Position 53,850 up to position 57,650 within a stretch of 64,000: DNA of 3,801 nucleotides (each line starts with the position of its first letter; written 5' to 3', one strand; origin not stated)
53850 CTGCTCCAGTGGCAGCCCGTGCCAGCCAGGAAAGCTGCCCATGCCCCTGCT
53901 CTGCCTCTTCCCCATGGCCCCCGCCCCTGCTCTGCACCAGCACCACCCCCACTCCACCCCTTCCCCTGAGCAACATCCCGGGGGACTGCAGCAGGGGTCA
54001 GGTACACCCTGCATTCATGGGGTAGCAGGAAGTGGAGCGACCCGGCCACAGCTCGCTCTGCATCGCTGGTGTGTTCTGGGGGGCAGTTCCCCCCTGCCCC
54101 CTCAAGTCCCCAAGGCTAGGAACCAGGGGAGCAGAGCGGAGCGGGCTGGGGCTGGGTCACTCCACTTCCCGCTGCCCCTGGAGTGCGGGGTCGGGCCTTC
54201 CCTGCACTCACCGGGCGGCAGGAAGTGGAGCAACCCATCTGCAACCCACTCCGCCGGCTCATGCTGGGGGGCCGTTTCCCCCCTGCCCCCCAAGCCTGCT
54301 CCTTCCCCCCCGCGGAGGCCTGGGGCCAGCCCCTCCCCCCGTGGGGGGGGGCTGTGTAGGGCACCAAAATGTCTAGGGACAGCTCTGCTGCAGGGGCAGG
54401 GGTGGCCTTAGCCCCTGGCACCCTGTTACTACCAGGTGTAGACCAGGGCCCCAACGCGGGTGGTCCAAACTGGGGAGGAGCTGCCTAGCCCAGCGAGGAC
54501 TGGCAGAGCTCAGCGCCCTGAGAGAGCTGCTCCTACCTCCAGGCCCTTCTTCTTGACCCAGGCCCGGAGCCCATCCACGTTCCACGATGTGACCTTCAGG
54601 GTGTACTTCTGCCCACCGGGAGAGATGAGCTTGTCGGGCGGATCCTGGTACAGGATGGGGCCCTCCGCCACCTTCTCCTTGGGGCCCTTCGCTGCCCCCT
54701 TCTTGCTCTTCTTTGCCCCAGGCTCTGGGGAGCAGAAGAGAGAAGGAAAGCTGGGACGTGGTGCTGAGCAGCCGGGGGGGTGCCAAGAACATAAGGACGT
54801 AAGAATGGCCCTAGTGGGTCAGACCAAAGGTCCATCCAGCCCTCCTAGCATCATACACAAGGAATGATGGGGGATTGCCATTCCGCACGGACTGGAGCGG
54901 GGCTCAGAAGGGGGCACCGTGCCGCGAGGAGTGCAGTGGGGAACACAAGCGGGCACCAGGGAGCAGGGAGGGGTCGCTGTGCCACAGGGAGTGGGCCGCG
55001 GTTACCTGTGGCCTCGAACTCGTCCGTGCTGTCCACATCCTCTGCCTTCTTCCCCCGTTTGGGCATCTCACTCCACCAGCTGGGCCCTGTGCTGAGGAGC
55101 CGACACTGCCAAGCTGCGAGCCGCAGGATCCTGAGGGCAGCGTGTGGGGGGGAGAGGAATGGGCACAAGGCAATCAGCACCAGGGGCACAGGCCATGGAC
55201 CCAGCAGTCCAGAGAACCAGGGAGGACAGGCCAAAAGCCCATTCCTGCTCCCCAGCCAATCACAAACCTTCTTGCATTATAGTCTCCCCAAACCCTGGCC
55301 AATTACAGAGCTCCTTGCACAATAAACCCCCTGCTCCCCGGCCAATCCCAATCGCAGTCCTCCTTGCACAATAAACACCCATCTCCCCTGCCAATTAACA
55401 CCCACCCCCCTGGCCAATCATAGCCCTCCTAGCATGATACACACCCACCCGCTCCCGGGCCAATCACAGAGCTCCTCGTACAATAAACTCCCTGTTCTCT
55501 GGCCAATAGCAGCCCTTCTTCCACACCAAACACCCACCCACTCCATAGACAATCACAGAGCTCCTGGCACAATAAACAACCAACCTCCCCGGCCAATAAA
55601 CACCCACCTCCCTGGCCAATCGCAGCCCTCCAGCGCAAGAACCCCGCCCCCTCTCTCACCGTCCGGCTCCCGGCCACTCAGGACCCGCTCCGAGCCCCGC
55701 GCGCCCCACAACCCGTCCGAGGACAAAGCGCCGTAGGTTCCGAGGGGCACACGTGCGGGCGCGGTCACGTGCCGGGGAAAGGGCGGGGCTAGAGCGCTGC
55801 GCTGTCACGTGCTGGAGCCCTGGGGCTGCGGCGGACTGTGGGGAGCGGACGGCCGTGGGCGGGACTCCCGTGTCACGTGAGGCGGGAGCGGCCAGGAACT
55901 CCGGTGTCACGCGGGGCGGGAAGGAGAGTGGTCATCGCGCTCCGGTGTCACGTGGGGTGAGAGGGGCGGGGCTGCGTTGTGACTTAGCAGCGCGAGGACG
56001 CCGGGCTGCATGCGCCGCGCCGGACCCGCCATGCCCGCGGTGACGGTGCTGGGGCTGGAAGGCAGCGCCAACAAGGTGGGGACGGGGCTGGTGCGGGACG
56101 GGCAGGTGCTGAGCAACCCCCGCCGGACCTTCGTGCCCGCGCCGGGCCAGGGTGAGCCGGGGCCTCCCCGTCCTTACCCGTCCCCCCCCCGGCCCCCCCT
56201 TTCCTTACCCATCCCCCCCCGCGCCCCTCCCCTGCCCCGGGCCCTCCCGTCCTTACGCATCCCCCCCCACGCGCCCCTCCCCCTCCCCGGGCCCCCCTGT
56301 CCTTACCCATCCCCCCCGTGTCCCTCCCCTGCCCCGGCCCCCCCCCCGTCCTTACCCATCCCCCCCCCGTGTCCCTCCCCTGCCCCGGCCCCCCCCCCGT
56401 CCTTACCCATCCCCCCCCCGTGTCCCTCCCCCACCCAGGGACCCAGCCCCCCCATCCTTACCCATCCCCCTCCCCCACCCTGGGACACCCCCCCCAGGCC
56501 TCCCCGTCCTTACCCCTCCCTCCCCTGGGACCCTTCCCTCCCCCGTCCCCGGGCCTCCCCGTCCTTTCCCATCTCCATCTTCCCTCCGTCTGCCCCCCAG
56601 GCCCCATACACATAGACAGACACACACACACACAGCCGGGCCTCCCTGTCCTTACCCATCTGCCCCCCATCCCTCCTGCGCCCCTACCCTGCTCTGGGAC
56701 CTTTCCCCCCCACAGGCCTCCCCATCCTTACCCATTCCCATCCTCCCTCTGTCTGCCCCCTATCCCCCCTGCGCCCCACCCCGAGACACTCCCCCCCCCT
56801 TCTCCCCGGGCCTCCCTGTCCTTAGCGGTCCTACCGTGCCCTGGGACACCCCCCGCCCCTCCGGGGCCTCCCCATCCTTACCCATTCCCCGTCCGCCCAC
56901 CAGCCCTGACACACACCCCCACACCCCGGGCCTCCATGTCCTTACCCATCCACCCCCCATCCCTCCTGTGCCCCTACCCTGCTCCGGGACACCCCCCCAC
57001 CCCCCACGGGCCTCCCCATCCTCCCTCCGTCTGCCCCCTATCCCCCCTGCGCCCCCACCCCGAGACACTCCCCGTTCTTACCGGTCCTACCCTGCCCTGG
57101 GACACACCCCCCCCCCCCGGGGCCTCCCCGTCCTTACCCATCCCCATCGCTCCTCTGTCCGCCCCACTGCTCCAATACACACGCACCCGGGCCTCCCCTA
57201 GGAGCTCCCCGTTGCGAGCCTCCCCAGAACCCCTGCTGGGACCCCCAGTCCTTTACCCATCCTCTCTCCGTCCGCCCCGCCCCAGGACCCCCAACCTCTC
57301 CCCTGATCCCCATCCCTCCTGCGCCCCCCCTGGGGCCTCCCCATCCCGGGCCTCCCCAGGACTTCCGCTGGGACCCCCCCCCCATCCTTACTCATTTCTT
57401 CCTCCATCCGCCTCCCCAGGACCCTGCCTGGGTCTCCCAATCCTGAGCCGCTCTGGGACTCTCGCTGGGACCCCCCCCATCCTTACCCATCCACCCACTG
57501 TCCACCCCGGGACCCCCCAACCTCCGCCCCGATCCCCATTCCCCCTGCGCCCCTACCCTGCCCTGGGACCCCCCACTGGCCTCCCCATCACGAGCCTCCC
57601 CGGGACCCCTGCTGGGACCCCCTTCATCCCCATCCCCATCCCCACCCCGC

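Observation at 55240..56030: APEX1/OSGEP bidirectional promoter is built from two tandem-repeat modules: a periodic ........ array and a 60-bp CCAAT-box minisatellite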

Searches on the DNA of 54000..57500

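Call 52: search_rna_families(source=window, start=54000, end=57500, threshold=gathering)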
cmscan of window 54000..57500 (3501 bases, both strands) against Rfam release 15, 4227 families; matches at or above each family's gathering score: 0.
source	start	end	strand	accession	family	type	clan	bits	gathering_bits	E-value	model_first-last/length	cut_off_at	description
